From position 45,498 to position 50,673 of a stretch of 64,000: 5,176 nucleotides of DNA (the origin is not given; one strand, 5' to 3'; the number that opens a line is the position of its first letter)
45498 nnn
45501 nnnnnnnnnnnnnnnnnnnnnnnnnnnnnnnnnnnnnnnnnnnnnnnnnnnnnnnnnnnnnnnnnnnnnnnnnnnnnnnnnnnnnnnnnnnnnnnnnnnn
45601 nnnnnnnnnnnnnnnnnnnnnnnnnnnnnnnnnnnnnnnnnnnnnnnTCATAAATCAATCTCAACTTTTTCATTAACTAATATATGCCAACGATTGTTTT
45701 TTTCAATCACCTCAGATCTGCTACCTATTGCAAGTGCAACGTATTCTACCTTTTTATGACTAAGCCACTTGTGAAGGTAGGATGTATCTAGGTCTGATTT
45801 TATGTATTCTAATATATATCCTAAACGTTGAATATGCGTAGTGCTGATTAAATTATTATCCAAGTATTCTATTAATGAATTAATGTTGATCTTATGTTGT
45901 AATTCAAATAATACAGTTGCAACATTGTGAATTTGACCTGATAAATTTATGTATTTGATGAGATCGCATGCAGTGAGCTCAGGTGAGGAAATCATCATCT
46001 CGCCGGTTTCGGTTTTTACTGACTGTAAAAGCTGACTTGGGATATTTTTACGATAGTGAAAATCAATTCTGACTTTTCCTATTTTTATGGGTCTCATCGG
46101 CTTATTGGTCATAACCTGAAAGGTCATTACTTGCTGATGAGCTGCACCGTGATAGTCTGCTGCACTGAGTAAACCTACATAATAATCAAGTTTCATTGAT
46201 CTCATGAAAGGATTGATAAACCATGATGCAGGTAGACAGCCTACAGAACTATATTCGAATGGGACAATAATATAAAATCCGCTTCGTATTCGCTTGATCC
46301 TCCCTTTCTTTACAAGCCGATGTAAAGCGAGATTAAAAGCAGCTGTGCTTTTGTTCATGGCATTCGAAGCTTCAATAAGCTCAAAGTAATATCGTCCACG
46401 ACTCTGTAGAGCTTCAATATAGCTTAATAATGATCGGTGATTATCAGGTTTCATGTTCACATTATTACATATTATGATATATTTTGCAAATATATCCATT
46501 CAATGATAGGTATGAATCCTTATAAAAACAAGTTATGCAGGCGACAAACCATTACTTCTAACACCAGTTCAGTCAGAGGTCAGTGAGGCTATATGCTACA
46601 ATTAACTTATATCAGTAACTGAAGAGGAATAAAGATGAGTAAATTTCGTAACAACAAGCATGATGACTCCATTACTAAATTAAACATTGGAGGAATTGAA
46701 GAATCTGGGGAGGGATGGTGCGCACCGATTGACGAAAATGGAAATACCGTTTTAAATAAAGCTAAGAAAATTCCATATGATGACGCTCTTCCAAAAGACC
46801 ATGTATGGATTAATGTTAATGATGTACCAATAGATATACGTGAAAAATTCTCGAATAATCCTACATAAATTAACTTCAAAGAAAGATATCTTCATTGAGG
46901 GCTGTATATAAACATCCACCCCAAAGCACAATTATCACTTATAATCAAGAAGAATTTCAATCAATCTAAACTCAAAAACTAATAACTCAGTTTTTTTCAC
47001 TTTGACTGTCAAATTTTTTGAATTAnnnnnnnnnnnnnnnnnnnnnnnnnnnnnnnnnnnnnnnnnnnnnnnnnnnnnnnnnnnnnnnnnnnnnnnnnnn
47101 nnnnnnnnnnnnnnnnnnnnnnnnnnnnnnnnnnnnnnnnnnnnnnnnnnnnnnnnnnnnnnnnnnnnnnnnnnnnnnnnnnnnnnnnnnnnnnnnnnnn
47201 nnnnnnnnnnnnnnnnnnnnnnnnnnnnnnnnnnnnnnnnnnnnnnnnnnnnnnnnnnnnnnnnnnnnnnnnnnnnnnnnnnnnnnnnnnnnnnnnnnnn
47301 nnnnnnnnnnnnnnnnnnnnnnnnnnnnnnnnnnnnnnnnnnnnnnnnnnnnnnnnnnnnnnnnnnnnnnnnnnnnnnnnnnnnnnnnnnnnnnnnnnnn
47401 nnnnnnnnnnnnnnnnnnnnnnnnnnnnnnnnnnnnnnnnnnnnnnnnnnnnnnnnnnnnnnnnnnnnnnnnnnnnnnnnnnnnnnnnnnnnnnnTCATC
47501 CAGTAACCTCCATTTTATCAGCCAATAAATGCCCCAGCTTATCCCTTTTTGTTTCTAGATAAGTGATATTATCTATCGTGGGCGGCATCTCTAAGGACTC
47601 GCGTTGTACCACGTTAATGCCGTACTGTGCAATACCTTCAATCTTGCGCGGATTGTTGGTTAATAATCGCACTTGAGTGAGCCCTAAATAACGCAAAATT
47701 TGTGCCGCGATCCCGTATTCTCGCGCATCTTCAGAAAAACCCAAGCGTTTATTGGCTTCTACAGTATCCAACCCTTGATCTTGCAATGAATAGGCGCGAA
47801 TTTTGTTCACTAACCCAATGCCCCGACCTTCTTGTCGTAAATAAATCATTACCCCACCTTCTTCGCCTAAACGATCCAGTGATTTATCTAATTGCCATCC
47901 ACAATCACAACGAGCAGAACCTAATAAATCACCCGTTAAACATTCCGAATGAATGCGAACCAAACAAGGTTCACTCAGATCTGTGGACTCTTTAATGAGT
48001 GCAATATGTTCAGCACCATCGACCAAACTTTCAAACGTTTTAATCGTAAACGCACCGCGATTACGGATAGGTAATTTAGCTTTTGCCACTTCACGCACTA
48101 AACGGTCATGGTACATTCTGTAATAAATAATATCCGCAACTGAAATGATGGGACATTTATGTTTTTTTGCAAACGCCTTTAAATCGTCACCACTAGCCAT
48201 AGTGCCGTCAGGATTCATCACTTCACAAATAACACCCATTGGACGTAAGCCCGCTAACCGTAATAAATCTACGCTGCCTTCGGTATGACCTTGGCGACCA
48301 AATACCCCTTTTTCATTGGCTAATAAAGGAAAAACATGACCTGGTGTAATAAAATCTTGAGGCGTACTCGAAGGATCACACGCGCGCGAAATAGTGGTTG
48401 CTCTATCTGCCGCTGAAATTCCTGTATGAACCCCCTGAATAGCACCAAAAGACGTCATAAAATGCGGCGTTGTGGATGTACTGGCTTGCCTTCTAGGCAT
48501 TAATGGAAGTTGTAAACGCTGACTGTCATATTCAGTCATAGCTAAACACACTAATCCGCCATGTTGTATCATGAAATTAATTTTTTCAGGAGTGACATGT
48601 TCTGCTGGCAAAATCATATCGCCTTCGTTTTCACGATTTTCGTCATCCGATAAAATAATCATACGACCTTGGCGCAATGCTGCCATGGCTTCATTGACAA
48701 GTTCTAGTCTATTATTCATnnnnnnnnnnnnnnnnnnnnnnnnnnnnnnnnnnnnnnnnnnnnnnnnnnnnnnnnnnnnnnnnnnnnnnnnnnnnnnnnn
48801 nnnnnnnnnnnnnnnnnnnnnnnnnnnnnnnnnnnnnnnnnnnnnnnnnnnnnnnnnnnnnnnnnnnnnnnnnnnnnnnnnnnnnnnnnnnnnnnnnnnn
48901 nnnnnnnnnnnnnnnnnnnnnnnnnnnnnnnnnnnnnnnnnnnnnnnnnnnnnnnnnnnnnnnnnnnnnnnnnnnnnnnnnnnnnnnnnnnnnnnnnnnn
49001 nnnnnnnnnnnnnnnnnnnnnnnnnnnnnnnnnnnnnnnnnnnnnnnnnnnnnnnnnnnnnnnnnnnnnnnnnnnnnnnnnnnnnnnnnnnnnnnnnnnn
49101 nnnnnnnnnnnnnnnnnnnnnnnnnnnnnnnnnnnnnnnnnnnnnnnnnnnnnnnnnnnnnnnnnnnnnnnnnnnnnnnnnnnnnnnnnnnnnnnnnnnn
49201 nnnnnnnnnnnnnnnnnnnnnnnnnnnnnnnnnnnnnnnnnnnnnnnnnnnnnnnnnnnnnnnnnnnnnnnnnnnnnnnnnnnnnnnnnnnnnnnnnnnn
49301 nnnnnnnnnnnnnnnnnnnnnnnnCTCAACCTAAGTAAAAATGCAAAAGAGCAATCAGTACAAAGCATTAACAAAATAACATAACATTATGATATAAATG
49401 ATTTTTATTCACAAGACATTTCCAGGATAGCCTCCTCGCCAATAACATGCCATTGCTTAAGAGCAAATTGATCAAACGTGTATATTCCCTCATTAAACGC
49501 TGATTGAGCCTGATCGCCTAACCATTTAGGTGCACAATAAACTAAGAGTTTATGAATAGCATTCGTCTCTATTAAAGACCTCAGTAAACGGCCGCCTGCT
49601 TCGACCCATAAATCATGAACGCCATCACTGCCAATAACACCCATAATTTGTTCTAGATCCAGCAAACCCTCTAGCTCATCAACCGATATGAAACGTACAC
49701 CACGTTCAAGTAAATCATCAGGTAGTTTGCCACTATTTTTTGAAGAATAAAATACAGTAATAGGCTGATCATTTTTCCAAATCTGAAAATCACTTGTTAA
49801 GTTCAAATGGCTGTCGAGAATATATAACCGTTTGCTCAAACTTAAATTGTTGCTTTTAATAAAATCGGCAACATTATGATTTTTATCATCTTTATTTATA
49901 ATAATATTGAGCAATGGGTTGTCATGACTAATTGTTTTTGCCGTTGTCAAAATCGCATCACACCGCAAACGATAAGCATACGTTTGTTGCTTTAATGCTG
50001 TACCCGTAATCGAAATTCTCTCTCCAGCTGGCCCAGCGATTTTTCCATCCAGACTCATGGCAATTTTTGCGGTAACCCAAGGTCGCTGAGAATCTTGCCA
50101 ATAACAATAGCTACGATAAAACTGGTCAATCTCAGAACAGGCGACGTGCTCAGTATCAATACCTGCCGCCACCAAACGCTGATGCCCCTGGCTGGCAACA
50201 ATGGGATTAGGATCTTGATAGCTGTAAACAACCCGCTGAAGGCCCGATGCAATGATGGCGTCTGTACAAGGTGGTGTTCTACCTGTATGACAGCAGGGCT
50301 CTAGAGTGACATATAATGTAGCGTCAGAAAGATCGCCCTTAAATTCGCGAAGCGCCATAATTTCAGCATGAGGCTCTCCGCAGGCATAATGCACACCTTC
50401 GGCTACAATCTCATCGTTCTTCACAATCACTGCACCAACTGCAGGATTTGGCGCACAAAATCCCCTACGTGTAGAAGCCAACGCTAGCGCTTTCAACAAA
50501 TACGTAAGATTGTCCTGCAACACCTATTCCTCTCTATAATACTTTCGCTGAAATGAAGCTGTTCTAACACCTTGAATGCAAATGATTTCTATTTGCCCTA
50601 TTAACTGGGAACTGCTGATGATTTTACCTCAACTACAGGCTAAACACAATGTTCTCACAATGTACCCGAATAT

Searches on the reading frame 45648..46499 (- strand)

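Call 57: search_protein_families(library=pfam, proteins=[window:45648-46499:-], max_evalue=0.0001)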
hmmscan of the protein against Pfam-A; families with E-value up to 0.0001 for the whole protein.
window:45648-46499:- (283 aa): 2 families
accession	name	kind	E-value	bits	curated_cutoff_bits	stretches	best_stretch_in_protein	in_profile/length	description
PF09407.15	AbiEi_1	-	5.6e-29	101.6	22.2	1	88-231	1-141/142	AbiEi antitoxin C-terminal domain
PF13338.12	AbiEi_4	-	5.6e-06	26.8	25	1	28-78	3-48/49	Transcriptional regulator, AbiEi antitoxin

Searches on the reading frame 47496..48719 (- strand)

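Call 58: search_protein_families(library=pfam, proteins=[window:47496-48719:-], max_evalue=0.0001)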
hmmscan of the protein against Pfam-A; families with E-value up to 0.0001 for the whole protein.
window:47496-48719:- (407 aa): 2 families
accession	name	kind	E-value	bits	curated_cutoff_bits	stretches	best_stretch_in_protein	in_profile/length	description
PF00926.24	DHBP_synthase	-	6.9e-74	247.9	26.4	1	10-200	2-191/191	3,4-dihydroxy-2-butanone 4-phosphate synthase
PF00925.25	GTP_cyclohydro2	-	1e-66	224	23.3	1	211-373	3-163/165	GTP cyclohydrolase II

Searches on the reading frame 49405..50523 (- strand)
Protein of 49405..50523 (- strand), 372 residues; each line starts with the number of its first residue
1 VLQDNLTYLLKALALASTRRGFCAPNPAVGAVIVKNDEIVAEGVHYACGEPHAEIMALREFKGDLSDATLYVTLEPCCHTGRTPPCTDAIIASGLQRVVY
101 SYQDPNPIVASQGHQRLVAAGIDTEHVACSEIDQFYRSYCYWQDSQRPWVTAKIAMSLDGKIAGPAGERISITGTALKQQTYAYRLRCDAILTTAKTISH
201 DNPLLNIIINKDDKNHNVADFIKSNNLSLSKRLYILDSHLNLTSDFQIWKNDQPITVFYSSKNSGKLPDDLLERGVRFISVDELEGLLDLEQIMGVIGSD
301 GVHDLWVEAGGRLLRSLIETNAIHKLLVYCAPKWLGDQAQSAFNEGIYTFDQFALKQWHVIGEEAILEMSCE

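Call 58: search_protein_families(library=pfam, proteins=[window:49405-50523:-], max_evalue=0.0001)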
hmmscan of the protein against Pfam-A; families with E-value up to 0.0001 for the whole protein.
window:49405-50523:- (372 aa): 3 families
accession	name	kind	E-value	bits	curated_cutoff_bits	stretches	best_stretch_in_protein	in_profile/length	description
PF01872.23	RibD_C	-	3.6e-29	102.4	24.1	1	148-365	1-195/197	RibD C-terminal domain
PF00383.29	dCMP_cyt_deam_1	-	4.2e-19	68.8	25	1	8-101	7-101/102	Cytidine and deoxycytidylate deaminase zinc-binding region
PF14437.12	MafB19-deam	-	1.8e-10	41.3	27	1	20-132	16-133/142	MafB19-like deaminase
